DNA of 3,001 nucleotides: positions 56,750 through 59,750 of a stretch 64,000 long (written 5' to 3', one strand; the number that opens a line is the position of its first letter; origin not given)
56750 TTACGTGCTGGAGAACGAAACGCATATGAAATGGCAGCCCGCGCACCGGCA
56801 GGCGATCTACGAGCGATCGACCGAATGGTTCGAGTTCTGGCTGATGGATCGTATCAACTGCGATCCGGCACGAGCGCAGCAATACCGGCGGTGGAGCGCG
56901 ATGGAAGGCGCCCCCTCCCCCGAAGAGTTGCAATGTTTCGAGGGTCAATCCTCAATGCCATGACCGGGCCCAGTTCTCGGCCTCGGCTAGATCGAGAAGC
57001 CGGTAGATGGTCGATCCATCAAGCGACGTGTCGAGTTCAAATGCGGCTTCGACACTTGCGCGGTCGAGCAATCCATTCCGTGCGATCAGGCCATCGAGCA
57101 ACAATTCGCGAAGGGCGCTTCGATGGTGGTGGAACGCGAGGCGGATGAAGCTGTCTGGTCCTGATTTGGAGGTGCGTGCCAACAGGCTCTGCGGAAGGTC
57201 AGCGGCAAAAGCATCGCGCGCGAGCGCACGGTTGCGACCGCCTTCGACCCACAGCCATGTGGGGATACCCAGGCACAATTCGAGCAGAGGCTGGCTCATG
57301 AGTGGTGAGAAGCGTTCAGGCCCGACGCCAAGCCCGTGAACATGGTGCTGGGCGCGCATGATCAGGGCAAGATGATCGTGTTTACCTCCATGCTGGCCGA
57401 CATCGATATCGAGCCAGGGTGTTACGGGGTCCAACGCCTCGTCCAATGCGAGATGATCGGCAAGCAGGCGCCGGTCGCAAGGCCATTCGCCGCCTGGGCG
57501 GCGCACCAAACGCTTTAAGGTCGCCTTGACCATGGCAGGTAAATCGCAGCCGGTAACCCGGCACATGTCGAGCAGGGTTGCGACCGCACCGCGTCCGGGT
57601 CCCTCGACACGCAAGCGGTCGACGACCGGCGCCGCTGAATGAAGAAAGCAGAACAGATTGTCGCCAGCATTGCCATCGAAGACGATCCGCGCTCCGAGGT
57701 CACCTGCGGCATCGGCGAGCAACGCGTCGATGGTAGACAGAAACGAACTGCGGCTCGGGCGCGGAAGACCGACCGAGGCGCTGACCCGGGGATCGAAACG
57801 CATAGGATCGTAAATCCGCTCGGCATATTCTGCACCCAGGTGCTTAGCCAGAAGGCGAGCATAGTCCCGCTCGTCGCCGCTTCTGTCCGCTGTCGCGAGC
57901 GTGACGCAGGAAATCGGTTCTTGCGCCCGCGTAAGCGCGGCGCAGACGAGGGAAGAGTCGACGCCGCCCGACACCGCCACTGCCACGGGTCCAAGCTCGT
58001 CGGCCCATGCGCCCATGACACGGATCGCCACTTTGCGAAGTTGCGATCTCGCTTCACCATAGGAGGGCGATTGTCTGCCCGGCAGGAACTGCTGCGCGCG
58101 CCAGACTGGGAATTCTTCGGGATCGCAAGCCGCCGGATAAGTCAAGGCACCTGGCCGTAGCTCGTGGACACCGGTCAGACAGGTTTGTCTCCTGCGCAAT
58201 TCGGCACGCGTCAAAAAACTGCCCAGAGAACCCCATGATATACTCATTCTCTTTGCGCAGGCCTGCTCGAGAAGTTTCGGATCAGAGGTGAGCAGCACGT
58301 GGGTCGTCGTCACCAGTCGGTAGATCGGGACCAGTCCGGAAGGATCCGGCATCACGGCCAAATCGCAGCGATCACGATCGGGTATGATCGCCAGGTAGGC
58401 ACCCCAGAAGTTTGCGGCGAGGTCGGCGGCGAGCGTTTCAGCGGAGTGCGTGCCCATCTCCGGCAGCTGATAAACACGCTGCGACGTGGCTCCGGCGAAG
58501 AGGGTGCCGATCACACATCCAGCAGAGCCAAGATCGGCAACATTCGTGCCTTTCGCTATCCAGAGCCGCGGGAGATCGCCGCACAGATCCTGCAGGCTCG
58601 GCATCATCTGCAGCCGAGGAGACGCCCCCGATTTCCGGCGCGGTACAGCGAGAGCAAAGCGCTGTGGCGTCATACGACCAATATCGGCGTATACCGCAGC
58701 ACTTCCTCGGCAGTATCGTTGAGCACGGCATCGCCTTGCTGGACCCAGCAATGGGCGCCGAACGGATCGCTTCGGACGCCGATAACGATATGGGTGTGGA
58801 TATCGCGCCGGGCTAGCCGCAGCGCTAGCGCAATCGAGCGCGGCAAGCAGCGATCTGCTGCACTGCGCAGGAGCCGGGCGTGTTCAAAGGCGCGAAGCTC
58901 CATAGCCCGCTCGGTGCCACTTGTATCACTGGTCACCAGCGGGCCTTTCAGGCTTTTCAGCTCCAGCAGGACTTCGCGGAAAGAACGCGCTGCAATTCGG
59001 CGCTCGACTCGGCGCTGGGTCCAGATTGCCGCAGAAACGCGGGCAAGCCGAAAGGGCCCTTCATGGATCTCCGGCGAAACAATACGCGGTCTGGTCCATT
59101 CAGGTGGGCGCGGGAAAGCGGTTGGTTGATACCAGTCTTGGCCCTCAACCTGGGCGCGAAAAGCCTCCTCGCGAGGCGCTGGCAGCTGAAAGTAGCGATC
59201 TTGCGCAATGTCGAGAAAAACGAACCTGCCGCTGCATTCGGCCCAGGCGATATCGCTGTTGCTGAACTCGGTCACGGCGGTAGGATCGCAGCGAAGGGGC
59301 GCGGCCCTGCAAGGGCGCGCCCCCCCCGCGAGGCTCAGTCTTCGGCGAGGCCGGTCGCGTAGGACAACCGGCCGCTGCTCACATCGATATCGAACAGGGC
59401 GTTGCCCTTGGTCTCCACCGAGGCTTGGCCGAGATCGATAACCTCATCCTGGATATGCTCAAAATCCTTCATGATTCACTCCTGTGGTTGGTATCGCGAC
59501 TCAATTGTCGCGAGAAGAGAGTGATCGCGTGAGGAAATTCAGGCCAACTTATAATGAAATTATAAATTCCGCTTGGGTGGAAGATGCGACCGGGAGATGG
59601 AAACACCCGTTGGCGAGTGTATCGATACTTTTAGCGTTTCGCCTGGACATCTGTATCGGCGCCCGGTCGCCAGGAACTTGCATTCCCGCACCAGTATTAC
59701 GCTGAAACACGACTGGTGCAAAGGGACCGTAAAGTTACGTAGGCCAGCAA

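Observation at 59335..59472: Unannotated 45-aa lasso peptide precursor predicting a class II lasso (Gly1-Asp8 ring, 23-aa core)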

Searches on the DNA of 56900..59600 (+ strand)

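Call 21: search_dna_similar(query=window:56900-59600:+, collection=plasmids, mode=near, max_rows=15)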
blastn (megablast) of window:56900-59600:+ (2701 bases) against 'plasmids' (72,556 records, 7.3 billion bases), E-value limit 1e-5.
No match.

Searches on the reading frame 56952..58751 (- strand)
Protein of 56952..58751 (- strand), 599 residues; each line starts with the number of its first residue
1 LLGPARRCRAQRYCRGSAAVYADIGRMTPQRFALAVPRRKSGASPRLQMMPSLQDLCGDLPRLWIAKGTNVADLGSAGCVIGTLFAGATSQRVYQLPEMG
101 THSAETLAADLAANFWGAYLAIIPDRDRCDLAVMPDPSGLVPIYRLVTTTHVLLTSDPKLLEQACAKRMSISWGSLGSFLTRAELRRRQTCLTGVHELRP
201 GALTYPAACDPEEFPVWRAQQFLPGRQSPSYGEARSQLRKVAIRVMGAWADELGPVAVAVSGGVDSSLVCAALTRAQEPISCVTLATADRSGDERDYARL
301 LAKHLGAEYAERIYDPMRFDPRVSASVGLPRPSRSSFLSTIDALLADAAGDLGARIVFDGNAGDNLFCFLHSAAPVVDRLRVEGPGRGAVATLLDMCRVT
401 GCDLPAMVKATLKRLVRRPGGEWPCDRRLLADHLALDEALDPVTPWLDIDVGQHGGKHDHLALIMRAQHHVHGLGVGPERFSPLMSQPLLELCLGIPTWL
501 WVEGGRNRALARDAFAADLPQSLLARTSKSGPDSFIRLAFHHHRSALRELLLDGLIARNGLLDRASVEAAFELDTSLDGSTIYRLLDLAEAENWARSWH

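Call 3: search_protein_families(library=pfam, proteins=[window:56952-58751:-], max_evalue=0.01)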
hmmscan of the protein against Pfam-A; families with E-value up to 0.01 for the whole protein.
window:56952-58751:- (599 aa): 3 families
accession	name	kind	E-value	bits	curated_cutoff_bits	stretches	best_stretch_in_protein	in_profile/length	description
PF00733.27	Asn_synthase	-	2.3e-25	90.4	21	2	254-368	18-133/354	Asparagine synthase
PF03054.22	tRNA_Me_trans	-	0.00065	19.8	20.6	1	256-312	3-58/202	tRNA methyl transferase HUP domain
PF06508.19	QueC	-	0.0062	16.5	22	1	258-309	4-55/210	Queuosine biosynthesis protein QueC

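Call 4: search_protein_families(library=ncbifam, proteins=[window:56952-58751:-], max_evalue=0.01)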
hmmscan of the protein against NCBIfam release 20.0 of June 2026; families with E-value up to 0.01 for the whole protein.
window:56952-58751:- (599 aa): 12 families
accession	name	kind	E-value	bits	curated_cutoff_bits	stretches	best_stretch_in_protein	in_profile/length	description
TIGR01536.1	asn_synth_AEB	equivalog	3.1e-17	62.8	267.1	1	105-367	110-368/517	asparagine synthase (glutamine-hydrolyzing)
NF033561.1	macrolact_Ik_Al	subfamily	2.7e-15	56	300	1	101-597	65-557/561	albusnodin/ikarugamycin family macrolactam cyclase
TIGR03108.1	eps_aminotran_1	hypoth_equivalog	6.4e-13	48.2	816.9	1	108-320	112-326/628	XrtA/PEP-CTERM system amidotransferase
TIGR03104.1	trio_amidotrans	equivalog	7e-07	27.9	570.1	1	110-319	114-330/589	N-acetylglutaminylglutamine amidotransferase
TIGR00268.2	TIGR00268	equivalog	2.5e-06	27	150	1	251-310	11-72/259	ATP-dependent sacrificial sulfur transferase LarE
NF033535.1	lass_lactam_cya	exception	2.1e-05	23.3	525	1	481-555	547-622/668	lasso peptide isopeptide bond-forming cyclase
NF002048.0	PRK00876.1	subfamily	0.00024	20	313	1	256-311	40-97/330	NAD(+) synthase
TIGR00364.1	TIGR00364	equivalog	0.00034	20.2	150.3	1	258-309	3-54/201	7-cyano-7-deazaguanine synthase QueC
NF001138.1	PRK00143.1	equivalog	0.00058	18.9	284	1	256-296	2-42/345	tRNA 2-thiouridine(34) synthase MnmA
NF010587.0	PRK13980.1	equivalog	0.00063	19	255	1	256-311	34-91/267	NAD+ synthase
NF006949.0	PRK09431.1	equivalog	0.0009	17.9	499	0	251-275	227-249/554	asparagine synthase B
NF011258.0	PRK14664.1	equivalog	0.0055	15.8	680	1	256-309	8-58/362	tRNA 2-thiouridine(34) synthase MnmA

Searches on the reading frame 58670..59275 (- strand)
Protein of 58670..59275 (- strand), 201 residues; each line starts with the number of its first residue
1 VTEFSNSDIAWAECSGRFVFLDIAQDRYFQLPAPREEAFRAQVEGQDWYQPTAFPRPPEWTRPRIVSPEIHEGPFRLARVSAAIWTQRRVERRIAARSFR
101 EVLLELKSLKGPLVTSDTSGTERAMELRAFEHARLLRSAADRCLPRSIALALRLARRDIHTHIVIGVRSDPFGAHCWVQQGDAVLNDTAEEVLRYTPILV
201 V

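Call 3: search_protein_families(library=pfam, proteins=[window:58670-59275:-], max_evalue=0.01)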
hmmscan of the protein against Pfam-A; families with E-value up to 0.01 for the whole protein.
window:58670-59275:- (201 aa): 1 family
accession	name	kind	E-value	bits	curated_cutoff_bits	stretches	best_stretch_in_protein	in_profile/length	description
PF13471.12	Transglut_core3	-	1.5e-19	70.5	26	1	90-199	5-116/117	Transglutaminase-like superfamily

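Call 4: search_protein_families(library=ncbifam, proteins=[window:58670-59275:-], max_evalue=0.01)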
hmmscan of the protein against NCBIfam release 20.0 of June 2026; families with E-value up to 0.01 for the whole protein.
window:58670-59275:- (201 aa): 1 family
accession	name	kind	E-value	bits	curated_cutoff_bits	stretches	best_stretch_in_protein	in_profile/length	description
NF033537.1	lasso_biosyn_B2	equivalog_domain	2.2e-20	73.4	33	1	80-201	7-132/132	lasso peptide biosynthesis B2 protein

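Call 41: search_protein_families(library=pfam, proteins=[window:58670-59275:-], max_evalue=10)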
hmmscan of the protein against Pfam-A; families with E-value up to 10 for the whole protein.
window:58670-59275:- (201 aa): 1 family
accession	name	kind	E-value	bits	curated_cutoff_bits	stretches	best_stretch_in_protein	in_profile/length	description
PF13471.12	Transglut_core3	-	1.5e-19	70.5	26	1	90-199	5-116/117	Transglutaminase-like superfamily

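Call 44: search_solved_structures(query=A2, max_evalue=10, show_alignments=2)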
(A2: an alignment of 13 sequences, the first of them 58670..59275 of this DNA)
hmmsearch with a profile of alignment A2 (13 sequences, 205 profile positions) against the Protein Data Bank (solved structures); distinct sequences matched with E-value up to 10: 1.
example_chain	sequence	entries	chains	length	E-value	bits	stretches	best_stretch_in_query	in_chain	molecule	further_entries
8qua_A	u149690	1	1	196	0.35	13.6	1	6-54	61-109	Probable GTP-binding protein EngB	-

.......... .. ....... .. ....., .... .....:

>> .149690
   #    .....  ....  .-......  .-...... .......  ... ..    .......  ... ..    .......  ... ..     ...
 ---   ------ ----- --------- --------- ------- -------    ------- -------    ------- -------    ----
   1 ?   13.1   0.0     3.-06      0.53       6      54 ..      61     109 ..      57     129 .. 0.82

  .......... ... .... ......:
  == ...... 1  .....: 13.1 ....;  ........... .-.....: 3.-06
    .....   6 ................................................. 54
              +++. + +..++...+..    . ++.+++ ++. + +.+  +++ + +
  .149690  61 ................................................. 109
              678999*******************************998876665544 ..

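Call 45: find_homologous_proteins(query=window:58670-59275:-, max_evalue=0.00001)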
Query window:58670-59275:- (201 aa): 283 proteins with E <= 0.00001 among 1253 candidates; the best 120 are listed.
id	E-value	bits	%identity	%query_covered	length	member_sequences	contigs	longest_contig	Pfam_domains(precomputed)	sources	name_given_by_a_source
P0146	8.3e-121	419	93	100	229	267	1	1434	PF13471.13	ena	-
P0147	5.4e-104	364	83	100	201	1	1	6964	PF13471.13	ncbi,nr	ncbi:MAG: lasso peptide biosynthesis B2 protein [Alteraurantiacibacter sp. bin_em_oilr2.035]|nr:lass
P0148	8.3e-100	351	79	100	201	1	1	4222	PF13471.13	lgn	-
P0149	6.4e-68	247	57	100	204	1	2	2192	PF13471.13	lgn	-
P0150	1.7e-65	239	56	100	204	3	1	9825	PF13471.13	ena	-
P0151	5.3e-63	231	55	100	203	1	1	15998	PF13471.13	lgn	-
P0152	5.4e-63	231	55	100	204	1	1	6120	PF13471.13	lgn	-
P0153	1.1e-60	223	56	96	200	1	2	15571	PF13471.13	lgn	-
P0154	1.4e-60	223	57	96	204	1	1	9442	PF13471.13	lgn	-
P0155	3.5e-60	221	55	96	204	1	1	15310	PF13471.13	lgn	-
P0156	5.9e-60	221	53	100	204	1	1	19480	PF13471.13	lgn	-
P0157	1.9e-59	219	55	96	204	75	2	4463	PF13471.13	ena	-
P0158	2.6e-59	219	55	99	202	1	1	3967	PF13471.13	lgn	-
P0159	5.1e-59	218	55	96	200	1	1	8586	PF13471.13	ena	-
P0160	5.5e-59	217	53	96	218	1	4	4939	PF13471.13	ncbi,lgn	-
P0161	2.6e-58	215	55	99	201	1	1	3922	PF13471.13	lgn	-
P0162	3.2e-58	215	54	96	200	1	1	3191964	PF13471.13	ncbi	ncbi:lasso peptide biosynthesis B2 protein [Pelagerythrobacter aerophilus]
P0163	1.0e-57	213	54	99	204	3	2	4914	PF13471.13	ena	-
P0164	1.1e-57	213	54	96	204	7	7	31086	PF13471.13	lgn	-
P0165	2.4e-57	212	54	100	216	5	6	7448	PF13471.13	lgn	-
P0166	3.8e-57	211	53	98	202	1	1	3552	PF13471.13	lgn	-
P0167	6.1e-57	211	55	96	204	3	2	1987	PF13471.13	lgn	-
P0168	6.5e-57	211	52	100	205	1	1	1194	PF13471.13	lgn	-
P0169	7.9e-57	210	53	99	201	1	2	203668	PF13471.13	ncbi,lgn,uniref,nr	ncbi:lasso peptide biosynthesis B2 protein [Novosphingobium sp.]|uniref:lasso peptide biosynthesis B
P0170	8.7e-57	210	53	96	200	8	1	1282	PF13471.13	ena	-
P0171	9.1e-57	210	53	96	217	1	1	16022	PF13471.13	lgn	-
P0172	9.7e-57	210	55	96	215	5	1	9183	PF13471.13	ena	-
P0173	1.3e-56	210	52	100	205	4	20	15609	PF13471.13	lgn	-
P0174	1.5e-56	209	52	100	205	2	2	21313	PF13471.13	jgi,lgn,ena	-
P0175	1.8e-56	209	53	100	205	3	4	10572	PF13471.13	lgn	-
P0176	4.4e-56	208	54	96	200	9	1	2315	PF13471.13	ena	-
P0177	7.2e-56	207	52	100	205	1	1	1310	PF13471.13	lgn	-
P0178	7.7e-56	207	54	96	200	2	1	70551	PF13471.13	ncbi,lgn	-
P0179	1.0e-55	207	53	100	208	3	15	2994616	PF13471.13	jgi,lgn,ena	-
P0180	1.9e-55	206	54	100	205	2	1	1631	PF13471.13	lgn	-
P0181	2.1e-55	206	56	98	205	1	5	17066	PF13471.13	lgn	-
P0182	2.9e-55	205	54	100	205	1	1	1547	PF13471.13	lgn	-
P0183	5.0e-55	205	50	100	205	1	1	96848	PF13471.13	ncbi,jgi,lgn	jgi:hypothetical protein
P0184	5.7e-55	204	55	96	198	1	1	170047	PF13471.13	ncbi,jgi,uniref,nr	ncbi:lasso peptide biosynthesis B2 protein [Pelagerythrobacter aerophilus]|uniref:Lasso peptide bios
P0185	8.6e-55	204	50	100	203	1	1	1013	PF13471.13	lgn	-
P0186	8.8e-55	204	50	100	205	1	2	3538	PF13471.13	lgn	-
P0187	1.3e-54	203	51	100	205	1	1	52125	PF13471.13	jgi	jgi:hypothetical protein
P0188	1.4e-54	203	51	100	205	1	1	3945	PF13471.13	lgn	-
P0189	3.7e-54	202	51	100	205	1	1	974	PF13471.13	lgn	-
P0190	4.7e-54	201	50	100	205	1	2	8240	PF13471.13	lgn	-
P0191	4.9e-54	201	50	100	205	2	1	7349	PF13471.13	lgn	-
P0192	5.0e-54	201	48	100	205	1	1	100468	PF13471.13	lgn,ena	-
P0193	6.0e-54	201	49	100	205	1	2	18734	PF13471.13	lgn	-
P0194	6.1e-54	201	51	100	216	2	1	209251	PF13471.13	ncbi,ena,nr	ncbi:MAG: lasso peptide biosynthesis B2 protein [Alphaproteobacteria bacterium]|nr:lasso peptide bio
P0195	6.6e-54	201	52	100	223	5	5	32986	PF13471.13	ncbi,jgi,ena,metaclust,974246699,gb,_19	metaclust:\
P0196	7.9e-54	201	51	99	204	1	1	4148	PF13471.13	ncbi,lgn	-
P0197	8.3e-54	201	52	100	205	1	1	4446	PF13471.13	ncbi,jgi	-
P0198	1.2e-53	200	50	100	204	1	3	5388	PF13471.13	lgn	-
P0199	1.4e-53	200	50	100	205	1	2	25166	PF13471.13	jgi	jgi:hypothetical protein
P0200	1.4e-53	200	54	100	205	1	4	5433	PF13471.13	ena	-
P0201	2.8e-53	199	51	99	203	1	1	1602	PF13471.13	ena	-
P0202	3.3e-53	199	52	100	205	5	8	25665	PF13471.13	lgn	-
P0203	7.7e-53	197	50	100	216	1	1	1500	PF13471.13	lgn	-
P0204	8.7e-53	197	49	100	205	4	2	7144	PF13471.13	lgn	-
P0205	1.1e-52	197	50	100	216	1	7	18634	PF13471.13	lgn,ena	-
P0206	1.4e-52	197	46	100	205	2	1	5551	PF13471.13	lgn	-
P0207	1.6e-52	196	52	100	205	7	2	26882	PF13471.13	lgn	-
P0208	2.4e-52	196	50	100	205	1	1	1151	PF13471.13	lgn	-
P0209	2.5e-52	196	49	96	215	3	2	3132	PF13471.13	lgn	-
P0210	2.6e-52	196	47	100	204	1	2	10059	PF13471.13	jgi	jgi:Transglutaminase-like superfamily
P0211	2.7e-52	196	50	100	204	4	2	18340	PF13471.13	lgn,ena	-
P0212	4.9e-52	195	49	100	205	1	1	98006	PF13471.13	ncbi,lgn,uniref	ncbi:lasso peptide biosynthesis B2 protein [Parasphingorhabdus sp. JC815]|uniref:lasso peptide biosy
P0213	5.2e-52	195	55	91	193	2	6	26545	PF13471.13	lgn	-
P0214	7.0e-52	194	51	100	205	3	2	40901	PF13471.13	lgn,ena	-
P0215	7.5e-52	194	50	100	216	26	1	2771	PF13471.13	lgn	-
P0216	8.4e-52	194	51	100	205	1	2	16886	PF13471.13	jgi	jgi:hypothetical protein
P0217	9.3e-52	194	49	100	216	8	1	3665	PF13471.13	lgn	-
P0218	9.3e-52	194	48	99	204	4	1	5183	PF13471.13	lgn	-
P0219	1.3e-51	193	48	100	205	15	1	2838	PF13471.13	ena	-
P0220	1.5e-51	193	49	100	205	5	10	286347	PF13471.13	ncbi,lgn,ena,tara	tara:strand:+ start:2716 stop:3333 length:618 start_codon:yes stop_codon:yes gene_type:complete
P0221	2.0e-51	193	48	100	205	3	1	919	PF13471.13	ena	-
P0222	2.1e-51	193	52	100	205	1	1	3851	PF13471.13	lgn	-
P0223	2.6e-51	192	46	100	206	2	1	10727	PF13471.13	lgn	-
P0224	3.4e-51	192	51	99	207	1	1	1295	PF13471.13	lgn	-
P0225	4.6e-51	192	53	96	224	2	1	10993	PF13471.13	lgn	-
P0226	4.8e-51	192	50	97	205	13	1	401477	PF13471.13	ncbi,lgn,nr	ncbi:lasso peptide biosynthesis B2 protein [Novosphingobium kunmingense]|nr:lasso peptide biosynthes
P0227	4.8e-51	192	49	100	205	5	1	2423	PF13471.13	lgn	-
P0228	5.1e-51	191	50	100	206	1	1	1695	PF13471.13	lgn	-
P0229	5.5e-51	191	49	100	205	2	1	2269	PF13471.13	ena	-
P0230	5.6e-51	191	50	100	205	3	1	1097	PF13471.13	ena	-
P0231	9.3e-51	191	50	100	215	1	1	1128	PF13471.13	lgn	-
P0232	1.2e-50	190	50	100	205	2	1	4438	PF13471.13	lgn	-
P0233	1.2e-50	190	50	100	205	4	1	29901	PF13471.13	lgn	-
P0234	1.3e-50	190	48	100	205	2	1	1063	PF13471.13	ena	-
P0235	1.4e-50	190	48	100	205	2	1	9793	PF13471.13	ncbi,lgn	-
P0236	1.8e-50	190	48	99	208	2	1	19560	PF13471.13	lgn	-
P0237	1.9e-50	190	50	100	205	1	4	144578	PF13471.13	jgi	jgi:hypothetical protein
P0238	2.0e-50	190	50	96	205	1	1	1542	PF13471.13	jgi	jgi:hypothetical protein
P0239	2.4e-50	189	51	100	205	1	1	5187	PF13471.13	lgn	-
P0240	2.5e-50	189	46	100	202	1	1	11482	PF13471.13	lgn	-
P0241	3.8e-50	189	49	100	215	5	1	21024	PF13471.13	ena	-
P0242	4.7e-50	188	52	96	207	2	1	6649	PF13471.13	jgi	-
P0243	4.8e-50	188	48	100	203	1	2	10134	PF13471.13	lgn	-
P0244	5.4e-50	188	51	100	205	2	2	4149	PF13471.13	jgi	jgi:hypothetical protein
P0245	6.1e-50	188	46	100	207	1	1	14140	PF13471.13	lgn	-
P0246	7.1e-50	188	51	96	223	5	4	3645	PF13471.13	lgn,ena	-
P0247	7.4e-50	188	50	100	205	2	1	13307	PF13471.13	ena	-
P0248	8.3e-50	187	51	96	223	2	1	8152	PF13471.13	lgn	-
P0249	1.2e-49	187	47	99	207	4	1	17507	PF13471.13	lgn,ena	-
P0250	1.4e-49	187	46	100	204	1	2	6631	PF13471.13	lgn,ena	-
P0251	1.6e-49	187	49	100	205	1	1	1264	PF13471.13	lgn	-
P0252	1.6e-49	187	49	96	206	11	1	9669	PF13471.13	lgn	-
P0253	1.8e-49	186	46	100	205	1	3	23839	PF13471.13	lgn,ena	-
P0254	2.1e-49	186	48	99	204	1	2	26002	PF13471.13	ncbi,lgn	ncbi:MAG: lasso peptide biosynthesis B2 protein [Allopontixanthobacter sediminis]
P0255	2.5e-49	186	47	100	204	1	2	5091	PF13471.13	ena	-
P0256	3.2e-49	186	50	100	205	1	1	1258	PF13471.13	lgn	-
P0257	4.4e-49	185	50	96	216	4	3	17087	PF13471.13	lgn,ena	-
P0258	1.0e-48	184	50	96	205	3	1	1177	PF13471.13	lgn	-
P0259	1.1e-48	184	51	96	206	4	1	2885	PF13471.13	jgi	jgi:hypothetical protein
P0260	1.2e-48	184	48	97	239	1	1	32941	PF13471.13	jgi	jgi:hypothetical protein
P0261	1.4e-48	184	50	100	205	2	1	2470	PF13471.13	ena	-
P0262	1.6e-48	183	49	100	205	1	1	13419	PF13471.13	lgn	-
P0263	2.7e-48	183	47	100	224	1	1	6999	PF13471.13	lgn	-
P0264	2.8e-48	183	49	100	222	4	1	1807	PF13471.13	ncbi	-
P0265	3.1e-48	182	48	97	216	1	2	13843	PF13471.13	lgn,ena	-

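Call 53: predict_structure(alignment_id=A3)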
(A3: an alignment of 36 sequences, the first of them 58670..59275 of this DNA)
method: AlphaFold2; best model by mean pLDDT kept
length: 201 residues; sequences in the alignment: 36
mean_pLDDT: 89.7   pTM: 0.87
mean pLDDT of the five models: 89.7, 89.2, 88.9, 88.1, 87.3
residues with pLDDT >= 90: 159; 70-90: 24; 50-70: 15; < 50: 3
segments of 3 or more residues with pLDDT < 50: 1-3
pLDDT, mean of each block of 10 residues (from residue 1): 67 95 95 93 92 93 93 90 95 94 89 63 93 79 90 92 96 95 94 97 95
secondary structure, 60 per line:
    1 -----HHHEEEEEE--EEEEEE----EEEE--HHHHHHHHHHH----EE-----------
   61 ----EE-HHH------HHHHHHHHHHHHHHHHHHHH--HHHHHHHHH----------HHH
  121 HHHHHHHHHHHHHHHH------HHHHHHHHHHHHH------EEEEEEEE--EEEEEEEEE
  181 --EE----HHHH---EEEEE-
elements in order: E9-14 E17-22 E27-30 H33-43 H77-96 H99-107 H118-136 H143-155 E162-169 E172-180 H189-192 E196-200

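Call 57: fold_search(model_id=the predicted structure, library=pdb)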
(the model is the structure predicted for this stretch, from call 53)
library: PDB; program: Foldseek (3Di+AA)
matches with E <= 10: 169; with E <= 0.001: 0
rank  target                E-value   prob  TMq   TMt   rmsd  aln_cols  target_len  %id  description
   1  5mu9_A                8.7e-01  0.28  0.22  0.16   5.2        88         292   15  MOA-E-64 complex (released 2017-07-12)
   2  9crn                  8.7e-01  0.13  0.21  0.13   9.8       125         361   11  Crystal structure of Streptococcus pyogenes TglA (released 2024-08-14)
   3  6tsq_AAA              8.7e-01  0.06  0.21  0.16  17.7       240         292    8  Marasmius oreades agglutinin (MOA) activated by manganese (II) (released 2020-07-29)
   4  6tsn_AAA              1.0e+00  0.04  0.19  0.14  18.2       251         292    9  Marasmius oreades agglutinin (MOA), papain back.swap W208Q-Q276W variant (released 2020-07-29)
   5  9nsj_B                1.3e+00  0.06  0.16  0.16  15.4       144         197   10  Finding the exit route of hydrogen peroxide from the manganese superoxide dismutase (MnSOD) active site (released 2025-08-27)
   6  5mua_A                1.4e+00  0.25  0.24  0.18   4.3        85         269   12  PSL1a-E64 complex (released 2017-07-12)
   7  2cdy_B                1.4e+00  0.02  0.13  0.13  15.8       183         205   14  Manganese Superoxide Dismutase (Mn-SOD) from Deinococcus radiodurans (released 2006-02-13)
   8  6tsl_AAA              1.5e+00  0.03  0.19  0.14  18.7       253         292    8  Marasmius oreades agglutinin (MOA) in complex with the truncated PVPRAHS synthetic substrate (released 2020-07-29)
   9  8jfu_C                1.7e+00  0.03  0.11  0.14  18.2        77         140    9  AcrIIA15 in complex with palindromic DNA substrate (released 2024-02-28)
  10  9nr0_B                1.8e+00  0.20  0.14  0.15   4.1        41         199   12  Finding the exit route of hydrogen peroxide from the manganese superoxide dismutase (MnSOD) active site (released 2025-08-27)
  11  3c3s_A                1.9e+00  0.18  0.14  0.15   4.1        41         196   10  Role of a Glutamate Bridge Spanning the Dimeric Interface of Human Manganese Superoxide Dismutase (released 2008-04-22)
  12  2iho_A                2.2e+00  0.16  0.22  0.16   5.0        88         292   15  Crystal structure of MOA, a lectin from the mushroom Marasmius oreades in complex with the trisaccharide Gal(1,3)Gal(1 (released 2007-05-22)
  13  6tsm_AAA              2.2e+00  0.15  0.22  0.16   5.2        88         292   12  Marasmius oreades agglutinin (MOA) in complex with the truncated PVVRAHS synthetic substrate (released 2020-07-29)
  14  5v1v_A                2.3e+00  0.44  0.17  0.35   3.1        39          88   23  TbiB1 in Complex with the TbiA(alpha) Leader Peptide (released 2018-09-05)
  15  5t30_A                2.3e+00  0.18  0.15  0.15   3.7        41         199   10  Human MnSOD-azide complex (released 2017-05-17)
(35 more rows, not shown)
